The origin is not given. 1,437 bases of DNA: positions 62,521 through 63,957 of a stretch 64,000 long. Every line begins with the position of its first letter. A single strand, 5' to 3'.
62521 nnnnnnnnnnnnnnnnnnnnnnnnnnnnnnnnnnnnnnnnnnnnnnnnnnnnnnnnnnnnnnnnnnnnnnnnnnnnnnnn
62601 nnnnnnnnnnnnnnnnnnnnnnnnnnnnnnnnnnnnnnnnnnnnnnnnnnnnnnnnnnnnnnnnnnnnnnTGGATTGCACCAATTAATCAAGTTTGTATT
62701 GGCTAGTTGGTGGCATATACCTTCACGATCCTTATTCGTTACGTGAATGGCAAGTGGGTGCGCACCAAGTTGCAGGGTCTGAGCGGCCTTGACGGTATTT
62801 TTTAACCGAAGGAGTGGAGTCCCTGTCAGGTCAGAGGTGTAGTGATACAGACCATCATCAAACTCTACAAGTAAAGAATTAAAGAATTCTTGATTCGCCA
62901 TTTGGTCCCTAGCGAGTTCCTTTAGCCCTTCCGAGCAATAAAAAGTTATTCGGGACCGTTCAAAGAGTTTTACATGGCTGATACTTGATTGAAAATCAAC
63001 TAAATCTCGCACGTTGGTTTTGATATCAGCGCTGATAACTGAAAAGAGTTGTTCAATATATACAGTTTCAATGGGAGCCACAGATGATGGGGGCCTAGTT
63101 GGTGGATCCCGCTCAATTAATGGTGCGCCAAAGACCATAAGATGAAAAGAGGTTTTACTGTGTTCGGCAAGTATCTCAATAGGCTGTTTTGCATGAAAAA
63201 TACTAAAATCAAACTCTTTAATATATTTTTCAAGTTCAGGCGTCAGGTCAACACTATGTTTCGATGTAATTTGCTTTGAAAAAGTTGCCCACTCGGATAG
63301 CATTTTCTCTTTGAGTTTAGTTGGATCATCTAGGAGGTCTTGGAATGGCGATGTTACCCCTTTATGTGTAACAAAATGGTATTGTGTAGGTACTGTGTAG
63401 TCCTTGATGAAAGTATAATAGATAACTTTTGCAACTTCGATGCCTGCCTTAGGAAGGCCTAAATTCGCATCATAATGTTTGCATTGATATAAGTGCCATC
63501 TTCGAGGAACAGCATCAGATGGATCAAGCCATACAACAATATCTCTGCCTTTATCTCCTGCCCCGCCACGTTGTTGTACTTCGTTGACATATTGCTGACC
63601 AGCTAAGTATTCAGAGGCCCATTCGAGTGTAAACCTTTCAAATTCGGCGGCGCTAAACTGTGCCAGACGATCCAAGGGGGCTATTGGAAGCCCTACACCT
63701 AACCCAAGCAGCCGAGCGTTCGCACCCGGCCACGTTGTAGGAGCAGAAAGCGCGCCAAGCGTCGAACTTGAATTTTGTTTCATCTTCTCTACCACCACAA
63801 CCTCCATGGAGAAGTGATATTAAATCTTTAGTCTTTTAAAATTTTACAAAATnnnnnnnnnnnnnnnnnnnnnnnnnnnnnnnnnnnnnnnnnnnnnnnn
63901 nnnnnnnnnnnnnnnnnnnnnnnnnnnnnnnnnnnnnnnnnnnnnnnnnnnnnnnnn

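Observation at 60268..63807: Three-gene nuclease / small protein / Rad50-like ABC ATPase cassette at the distal end of the island: candidate Lamassu/DdmABC-type (ABC-3C) defence system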

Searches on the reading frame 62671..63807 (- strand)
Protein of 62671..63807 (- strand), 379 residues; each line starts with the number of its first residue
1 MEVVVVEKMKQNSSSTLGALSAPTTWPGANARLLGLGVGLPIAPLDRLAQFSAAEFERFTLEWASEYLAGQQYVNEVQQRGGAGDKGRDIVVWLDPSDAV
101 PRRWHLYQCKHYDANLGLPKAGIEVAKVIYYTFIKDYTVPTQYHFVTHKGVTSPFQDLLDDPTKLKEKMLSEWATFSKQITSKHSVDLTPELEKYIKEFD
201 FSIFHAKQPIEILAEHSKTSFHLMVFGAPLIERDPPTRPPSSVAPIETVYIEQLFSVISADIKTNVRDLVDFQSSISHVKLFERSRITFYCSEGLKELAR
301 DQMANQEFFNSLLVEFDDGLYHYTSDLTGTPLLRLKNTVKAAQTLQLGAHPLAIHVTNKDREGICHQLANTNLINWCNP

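Call 4: search_protein_families(proteins=[window:62671-63807:-], library=padloc, max_evalue=0.01)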
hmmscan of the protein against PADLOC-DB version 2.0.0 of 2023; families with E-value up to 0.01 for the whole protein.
window:62671-63807:- (379 aa): 2 families
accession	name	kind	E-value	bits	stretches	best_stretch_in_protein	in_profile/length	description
PDLC03852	LmuA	-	1.4e-105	351.9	1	40-378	8-334/336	-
PDLC03857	LmuA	-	1.8e-11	42.4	1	230-378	171-324/327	-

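Call 5: search_protein_families(proteins=[window:62671-63807:-], library=ncbifam, max_evalue=0.01)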
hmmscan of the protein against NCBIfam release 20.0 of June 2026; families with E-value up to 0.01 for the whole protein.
window:62671-63807:- (379 aa): 0 families

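Call 10: profile_search(protein=window:62671-63807:-)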
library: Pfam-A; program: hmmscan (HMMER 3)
A. the first sequence (379 residues): domains with independent E <= 10: 2; with E <= 0.001: 1
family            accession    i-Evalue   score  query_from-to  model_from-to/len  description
CTD6              PF20282.3     2.4e-34   119.0     247-376         1-130/130  C-terminal domain 6 of the ABC-three component (ABC-3C) systems
Mrr_cat           PF04471.18     0.0021    18.6      49-119         2-64/115  Restriction endonuclease

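Call 15: search_solved_structures(query=window:62671-63807:-, max_evalue=1)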
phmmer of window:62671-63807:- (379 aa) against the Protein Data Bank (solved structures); distinct sequences matched with E-value up to 1: 0.

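Call 38: find_homologous_proteins(query=window:62671-63807:-, max_evalue=1e-10)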
Query window:62671-63807:- (379 aa): 503 proteins with E <= 1e-10 among 8000 candidates; the best 120 are listed.
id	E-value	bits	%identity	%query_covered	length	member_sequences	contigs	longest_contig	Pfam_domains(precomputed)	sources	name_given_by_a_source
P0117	1.0e-253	859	99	99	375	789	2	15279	PF20282.4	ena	-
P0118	7.4e-231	784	89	99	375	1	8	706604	PF20282.4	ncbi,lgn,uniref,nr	ncbi:hypothetical protein JY436_02615 [Serratia marcescens]|uniref:ABC-three component system protei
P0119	7.0e-230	781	89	99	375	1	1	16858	PF20282.4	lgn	-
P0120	1.0e-216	737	84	100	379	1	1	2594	PF20282.4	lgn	-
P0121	4.7e-196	669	76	100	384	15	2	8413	PF20282.4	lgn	-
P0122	4.7e-196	669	77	99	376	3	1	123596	PF20282.4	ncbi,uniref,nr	ncbi:restriction endonuclease [Xenorhabdus sp. XENO-10]|uniref:Restriction endonuclease n=1 Tax=Xeno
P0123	2.6e-193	660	77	99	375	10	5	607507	PF20282.4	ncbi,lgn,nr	ncbi:hypothetical protein D4F80_01415 [Salmonella enterica subsp. enterica serovar Adabraka]|nr:hypo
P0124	2.2e-190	651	74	100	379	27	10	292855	PF20282.4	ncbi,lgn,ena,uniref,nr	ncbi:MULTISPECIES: ABC-three component system protein [Aeromonas]|uniref:ABC-three component system 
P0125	6.0e-189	646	75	99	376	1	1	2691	PF20282.4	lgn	-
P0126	1.9e-187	641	74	98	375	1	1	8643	PF20282.4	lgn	-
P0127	2.5e-182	624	72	99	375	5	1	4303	PF20282.4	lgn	-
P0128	8.6e-181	619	70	99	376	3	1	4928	PF20282.4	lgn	-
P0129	6.7e-171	587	68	99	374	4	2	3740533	PF20282.4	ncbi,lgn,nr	ncbi:restriction endonuclease [Ralstonia solanacearum]|nr:restriction endonuclease [Ralstonia solana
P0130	1.9e-169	582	67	97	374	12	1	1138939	PF20282.4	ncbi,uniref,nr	ncbi:ABC-three component system protein [Ralstonia pseudosolanacearum]|uniref:ABC-three component sy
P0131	1.6e-162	559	65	99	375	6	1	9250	PF20282.4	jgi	jgi:hypothetical protein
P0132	7.1e-162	557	65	99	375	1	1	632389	PF20282.4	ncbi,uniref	ncbi:ABC-three component system protein [Pandoraea sp. NPDC087047]|uniref:ABC-three component system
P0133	1.3e-161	556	64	99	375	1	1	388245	PF20282.4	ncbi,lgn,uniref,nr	ncbi:ABC-three component system protein [Burkholderia sp. Ac-20365]|uniref:ABC-three component syste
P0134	9.9e-161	553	63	99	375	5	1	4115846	PF20282.4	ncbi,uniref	ncbi:ABC-three component system protein [Paraburkholderia phenoliruptrix]|uniref:ABC-three component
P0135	1.3e-160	553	64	99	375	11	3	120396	PF20282.4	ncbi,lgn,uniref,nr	ncbi:ABC-three component system protein [Burkholderia orbicola]|uniref:ABC-three component system pr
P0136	4.1e-158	545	65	97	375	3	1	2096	PF20282.4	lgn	-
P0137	4.2e-158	544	63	100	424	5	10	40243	PF20282.4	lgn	-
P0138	5.7e-158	544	63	99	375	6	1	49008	PF20282.4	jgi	jgi:hypothetical protein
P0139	1.8e-157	542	65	93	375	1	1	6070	PF20282.4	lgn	-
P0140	1.7e-153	529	61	99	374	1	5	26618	PF20282.4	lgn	-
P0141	1.9e-153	529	72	85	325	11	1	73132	PF20282.4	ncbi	ncbi:TPA: ABC-three component system protein, partial [Citrobacter freundii]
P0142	2.8e-153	529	64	96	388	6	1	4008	PF20282.4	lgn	-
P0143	1.1e-151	523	60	97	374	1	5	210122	PF20282.4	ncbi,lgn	-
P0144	1.2e-150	520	63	97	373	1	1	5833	PF20282.4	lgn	-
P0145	9.9e-150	517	61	97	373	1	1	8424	PF20282.4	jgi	jgi:hypothetical protein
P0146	4.3e-149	515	63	95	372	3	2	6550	PF20282.4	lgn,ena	-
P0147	5.1e-149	515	61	98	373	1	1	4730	PF20282.4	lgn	-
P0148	8.0e-149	514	61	97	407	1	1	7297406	PF20282.4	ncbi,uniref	ncbi:ABC-three component system protein [Pseudoduganella sp. UC29_106]|uniref:ABC-three component sy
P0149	1.4e-148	513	62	97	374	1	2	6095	PF20282.4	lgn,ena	-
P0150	4.9e-147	508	62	98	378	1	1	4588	PF20282.4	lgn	-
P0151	6.0e-147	508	62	98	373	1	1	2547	PF20282.4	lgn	-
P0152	6.9e-147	508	60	97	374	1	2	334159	PF20282.4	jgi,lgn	jgi:hypothetical protein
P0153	1.3e-146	507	60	99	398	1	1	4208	PF20282.4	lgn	-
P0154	2.2e-146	506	60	97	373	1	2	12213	PF20282.4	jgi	jgi:hypothetical protein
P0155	7.1e-146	504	64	88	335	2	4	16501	PF20282.4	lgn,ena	-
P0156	3.2e-145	502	60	100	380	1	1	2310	PF20282.4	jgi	jgi:hypothetical protein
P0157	1.9e-144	500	60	99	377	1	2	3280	PF20282.4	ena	-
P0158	2.3e-144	499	60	97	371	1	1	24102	PF20282.4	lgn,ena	-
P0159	7.4e-144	498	60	98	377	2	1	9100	PF20282.4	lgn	-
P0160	8.1e-144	497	60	98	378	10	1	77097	PF20282.4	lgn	-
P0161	9.9e-144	497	63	98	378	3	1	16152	PF20282.4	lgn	-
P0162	1.0e-143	497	61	98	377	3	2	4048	PF20282.4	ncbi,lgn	-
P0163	1.3e-143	497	61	97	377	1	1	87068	PF20282.4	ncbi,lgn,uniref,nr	ncbi:ABC-three component system protein [Stenotrophomonas sp.]|uniref:ABC-three component system pro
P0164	4.7e-143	495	58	97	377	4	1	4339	PF20282.4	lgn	-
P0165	5.2e-143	495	61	98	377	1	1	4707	PF20282.4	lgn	-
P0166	6.5e-143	495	59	99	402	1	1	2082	PF20282.4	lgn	-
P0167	7.6e-143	494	60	98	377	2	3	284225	PF20282.4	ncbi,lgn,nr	ncbi:MAG: hypothetical protein JNM58_03320 [Xanthomonadaceae bacterium]|nr:hypothetical protein [Xan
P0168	1.2e-142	494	61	95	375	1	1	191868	PF20282.4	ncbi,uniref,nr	ncbi:hypothetical protein GWE18_20810 [Bradyrhizobium sp. CSA112]|uniref:ABC-three component system 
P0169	1.4e-142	493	61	97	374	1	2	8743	PF20282.4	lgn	-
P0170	1.6e-142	493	60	98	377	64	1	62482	PF20282.4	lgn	-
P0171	2.0e-142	493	59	97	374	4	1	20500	PF20282.4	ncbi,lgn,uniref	ncbi:ABC-three component system protein [Bradyrhizobium sp. 197]|uniref:ABC-three component system p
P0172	4.0e-142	492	59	98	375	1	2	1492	PF20282.4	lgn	-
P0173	4.9e-142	492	60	99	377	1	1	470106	PF20282.4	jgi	-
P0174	1.7e-141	490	61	95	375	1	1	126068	PF20282.4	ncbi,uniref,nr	ncbi:ABC-three component system protein [Bradyrhizobium sp. RP6]|uniref:ABC-three component system p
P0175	3.0e-141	489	61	96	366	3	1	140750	PF20282.4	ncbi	-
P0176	3.6e-141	489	63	95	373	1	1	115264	PF20282.4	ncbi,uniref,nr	ncbi:hypothetical protein AS156_09100 [Bradyrhizobium macuxiense]|uniref:ABC-three component systems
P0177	3.7e-141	489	61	96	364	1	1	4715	PF20282.4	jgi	jgi:hypothetical protein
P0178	4.6e-141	488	58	96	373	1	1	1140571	PF20282.4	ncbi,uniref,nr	ncbi:ABC-three component system protein [Bradyrhizobium betae]|uniref:ABC-three component systems C-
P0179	5.1e-141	488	61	95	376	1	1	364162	PF20282.4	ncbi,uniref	ncbi:restriction endonuclease [Inquilinus limosus]|uniref:ABC-three component system protein n=1 Tax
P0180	5.2e-141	488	61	95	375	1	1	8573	PF20282.4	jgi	jgi:ABC-3C protein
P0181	8.2e-141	488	61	96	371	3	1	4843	PF20282.4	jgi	jgi:hypothetical protein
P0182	9.1e-141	487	60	97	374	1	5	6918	PF20282.4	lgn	-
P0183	1.7e-140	487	61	95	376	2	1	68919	PF20282.4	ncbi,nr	ncbi:MAG: hypothetical protein DI537_12660 [Stutzerimonas stutzeri]|nr:MAG: hypothetical protein DI5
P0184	2.9e-140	486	59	99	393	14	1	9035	PF20282.4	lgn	-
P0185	5.4e-140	485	60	98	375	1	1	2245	PF20282.4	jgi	jgi:hypothetical protein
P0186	1.2e-139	484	59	97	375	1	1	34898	PF20282.4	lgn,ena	-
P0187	1.4e-139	484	58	97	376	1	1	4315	PF20282.4,PF04471.19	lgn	-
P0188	1.6e-139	483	59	97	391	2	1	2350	PF20282.4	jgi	jgi:hypothetical protein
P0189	1.7e-139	483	57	98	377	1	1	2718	PF20282.4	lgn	-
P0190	2.4e-139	483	59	97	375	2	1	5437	PF20282.4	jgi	jgi:hypothetical protein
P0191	2.8e-139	483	59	97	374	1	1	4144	PF20282.4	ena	-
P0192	3.3e-139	482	60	97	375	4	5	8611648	PF20282.4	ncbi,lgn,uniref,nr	ncbi:hypothetical protein ABIA00_004195 [Bradyrhizobium ottawaense]|uniref:ABC-three component syste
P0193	5.8e-139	482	58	98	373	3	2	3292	PF20282.4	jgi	jgi:hypothetical protein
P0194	8.1e-139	481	59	97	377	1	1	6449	PF20282.4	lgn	-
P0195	1.6e-138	480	58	97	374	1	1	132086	PF20282.4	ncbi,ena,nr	ncbi:MAG: hypothetical protein DI528_06770 [Shinella sp.]|nr:MAG: hypothetical protein DI528_06770 [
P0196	3.6e-138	479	58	98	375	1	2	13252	PF20282.4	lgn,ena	-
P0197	4.0e-138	479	58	98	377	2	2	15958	PF20282.4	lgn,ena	-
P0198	4.4e-138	479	61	95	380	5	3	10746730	PF20282.4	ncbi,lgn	ncbi:ABC-three component system protein [Bradyrhizobium barranii]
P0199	5.8e-138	478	59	96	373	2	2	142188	PF20282.4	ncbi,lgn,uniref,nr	ncbi:hypothetical protein UB31_24190 [Bradyrhizobium sp. LTSP849]|uniref:ABC-three component system 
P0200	5.9e-138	478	59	95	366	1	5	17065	PF20282.4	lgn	-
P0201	9.1e-138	478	60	95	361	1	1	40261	PF20282.4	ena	-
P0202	9.8e-138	477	59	94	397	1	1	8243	PF20282.4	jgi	jgi:hypothetical protein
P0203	1.2e-137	477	60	95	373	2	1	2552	PF20282.4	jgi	jgi:hypothetical protein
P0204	1.2e-137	477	60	95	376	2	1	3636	PF20282.4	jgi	jgi:hypothetical protein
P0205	1.3e-137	477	57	99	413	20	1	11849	PF20282.4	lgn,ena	-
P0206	1.3e-137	477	58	95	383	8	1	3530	PF20282.4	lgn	-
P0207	1.5e-137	477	59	99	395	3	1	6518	PF20282.4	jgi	-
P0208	2.3e-137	476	60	95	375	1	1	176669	PF20282.4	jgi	jgi:hypothetical protein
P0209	3.2e-137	476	60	95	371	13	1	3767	PF20282.4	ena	-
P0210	3.6e-137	476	58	98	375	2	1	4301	PF20282.4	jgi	jgi:hypothetical protein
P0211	3.9e-137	475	57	97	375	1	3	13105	PF20282.4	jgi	jgi:hypothetical protein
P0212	5.9e-137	475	58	98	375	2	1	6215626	PF20282.4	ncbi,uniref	ncbi:hypothetical protein ABIE45_001236 [Methylobacterium sp. OAE515]|uniref:ABC-three component sys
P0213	7.0e-137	475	57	98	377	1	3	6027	PF20282.4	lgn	-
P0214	9.0e-137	474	60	96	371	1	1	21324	PF20282.4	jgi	jgi:hypothetical protein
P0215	9.3e-137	474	57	96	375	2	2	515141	PF20282.4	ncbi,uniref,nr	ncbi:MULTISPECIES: ABC-three component system protein [unclassified Achromobacter]|uniref:ABC-three 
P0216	9.4e-137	474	57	97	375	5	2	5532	PF20282.4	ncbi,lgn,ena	-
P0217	1.1e-136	474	56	98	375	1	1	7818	PF20282.4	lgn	-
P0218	1.1e-136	474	59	95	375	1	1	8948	PF20282.4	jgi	jgi:hypothetical protein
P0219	1.3e-136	474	61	95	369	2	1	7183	PF20282.4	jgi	-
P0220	1.6e-136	474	58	97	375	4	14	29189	PF20282.4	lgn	-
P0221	1.7e-136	473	58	97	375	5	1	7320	PF20282.4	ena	-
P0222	1.8e-136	473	60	95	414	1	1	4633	PF20282.4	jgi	jgi:hypothetical protein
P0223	2.4e-136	473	59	94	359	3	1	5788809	PF20282.4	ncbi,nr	ncbi:restriction endonuclease [Tardiphaga sp. vice304]|nr:restriction endonuclease [Tardiphaga sp. v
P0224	4.2e-136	472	62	97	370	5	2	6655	PF20282.4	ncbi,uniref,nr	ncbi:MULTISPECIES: ABC-three component system protein [unclassified Caulobacter]|uniref:ABC-three co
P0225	4.9e-136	472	58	99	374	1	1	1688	PF20282.4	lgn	-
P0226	6.5e-136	471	58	94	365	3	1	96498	PF20282.4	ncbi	ncbi:ABC-three component system protein [Yersinia enterocolitica]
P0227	6.5e-136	471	57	98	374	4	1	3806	PF20282.4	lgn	-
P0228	1.1e-135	471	62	96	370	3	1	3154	PF20282.4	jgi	jgi:hypothetical protein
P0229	1.4e-135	470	56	99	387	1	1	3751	PF20282.4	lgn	-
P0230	4.0e-135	469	57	96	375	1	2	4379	PF20282.4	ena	-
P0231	5.7e-135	468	59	95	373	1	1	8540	PF20282.4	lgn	-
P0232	1.5e-134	467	57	97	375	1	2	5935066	PF20282.4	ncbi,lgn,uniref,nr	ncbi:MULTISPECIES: ABC-three component system protein [unclassified Beijerinckia]|uniref:ABC-three c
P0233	1.6e-134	467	57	97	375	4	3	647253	PF20282.4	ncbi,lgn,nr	ncbi:MAG TPA: ABC-three component system protein [Beijerinckiaceae bacterium]|nr:ABC-three component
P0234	1.8e-134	467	56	99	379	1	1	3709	PF20282.4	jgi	jgi:hypothetical protein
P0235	1.9e-134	467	59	95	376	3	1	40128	PF20282.4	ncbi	-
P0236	2.6e-134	466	57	97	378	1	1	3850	PF20282.4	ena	-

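Call 54: predict_structure(alignment_id=A1)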
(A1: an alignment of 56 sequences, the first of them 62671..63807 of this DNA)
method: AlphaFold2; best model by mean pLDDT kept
length: 379 residues; sequences in the alignment: 56
mean_pLDDT: 85.0   pTM: 0.64
mean pLDDT of the five models: 85.0, 81.9, 81.8, 80.3, 80.1
residues with pLDDT >= 90: 216; 70-90: 104; 50-70: 39; < 50: 20
segments of 3 or more residues with pLDDT < 50: 1-14, 35-40
pLDDT, mean of each block of 10 residues (from residue 1): 38 60 69 49 79 89 94 93 71 94 95 94 97 95 96 98 98 95 93 98 97 90 66 73 88 95 94 95 94 83 71 87 72 91 79 81 94 86
secondary structure, 60 per line:
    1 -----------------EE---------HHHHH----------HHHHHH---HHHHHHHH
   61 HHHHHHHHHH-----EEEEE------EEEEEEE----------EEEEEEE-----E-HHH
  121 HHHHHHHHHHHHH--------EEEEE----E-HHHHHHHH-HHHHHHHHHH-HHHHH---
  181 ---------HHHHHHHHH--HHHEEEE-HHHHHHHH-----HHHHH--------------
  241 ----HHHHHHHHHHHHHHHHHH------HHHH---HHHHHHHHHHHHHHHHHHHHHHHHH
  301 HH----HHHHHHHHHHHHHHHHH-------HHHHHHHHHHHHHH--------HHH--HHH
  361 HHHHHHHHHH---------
elements in order: H29-33 H44-49 H53-70 E76-80 E87-93 E104-110 H118-133 E142-146 H153-160 H162-171 H173-177 H190-198 E204-207 H209-216 H222-226 H245-262 H269-272 H276-302 H307-323 H331-344 H358-370

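Call 57: fold_search(model_id=the predicted structure, library=pdb)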
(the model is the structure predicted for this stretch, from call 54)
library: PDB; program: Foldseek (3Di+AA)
matches with E <= 10: 239; with E <= 0.001: 1
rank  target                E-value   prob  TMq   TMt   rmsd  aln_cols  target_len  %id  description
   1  9nxx_D                4.6e-04  0.99  0.26  0.26  22.9       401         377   10  LmuA_conformation 1 (released 2025-12-17)
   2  9nxx_C                1.2e-03  1.00  0.25  0.27  14.7       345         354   12  LmuA_conformation 1 (released 2025-12-17)
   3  9nxx_B                1.2e-03  0.98  0.25  0.25  23.1       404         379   10  LmuA_conformation 1 (released 2025-12-17)
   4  9hr5_B                2.8e-03  0.99  0.25  0.28  16.2       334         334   10  Salmonella enterica Lamassu LmuA nuclease tetramer bound to DNA duplex (released 2025-10-01)
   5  9hr5_C                2.9e-03  0.98  0.27  0.26  17.8       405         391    9  Salmonella enterica Lamassu LmuA nuclease tetramer bound to DNA duplex (released 2025-10-01)
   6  9nxx_A                5.7e-03  0.92  0.22  0.23  19.5       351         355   11  LmuA_conformation 1 (released 2025-12-17)
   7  4f0p_C                7.4e-03  0.92  0.22  0.19  19.1       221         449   15  MspJI Restriction Endonuclease - P31 Form (released 2012-08-08)
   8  9uxh_C                8.6e-03  0.89  0.22  0.21  22.0       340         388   13  type II Lamassu, LmuACB with DNA (released 2026-03-25)
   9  9uxl_C                1.0e-02  0.84  0.21  0.21  21.4       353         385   12  type II Lamassu, LmuACB from Vibrio cholerae O1 El (released 2026-03-25)
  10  4f0p_A                1.1e-02  0.92  0.20  0.17  18.4       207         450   14  MspJI Restriction Endonuclease - P31 Form (released 2012-08-08)
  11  8dgc_A                1.4e-02  0.98  0.28  0.07  15.3       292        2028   12  Avs3 bound to phage PhiV-1 terminase (released 2022-08-03)
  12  6wan_F                1.8e-02  0.96  0.24  0.22  19.6       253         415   10  Structure of Acinetobacter baumannii Cap4 SAVED/CARF-domain containing receptor with the cyclic trinucleotide 3'3'3'-c (released 2020-06-17)
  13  9ny1_C                2.0e-02  0.93  0.27  0.28  15.2       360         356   11  LmuA_conformation 2_assymetric (released 2025-12-17)
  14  4f0q_D                2.0e-02  0.89  0.22  0.19  18.4       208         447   13  MspJI Restriction Endonuclease - P21 Form (released 2012-08-08)
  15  6vm5                  2.1e-02  0.99  0.25  0.23   7.8       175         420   10  Structure of Moraxella osloensis Cap4 SAVED/CARF-domain containing receptor (released 2020-06-17)
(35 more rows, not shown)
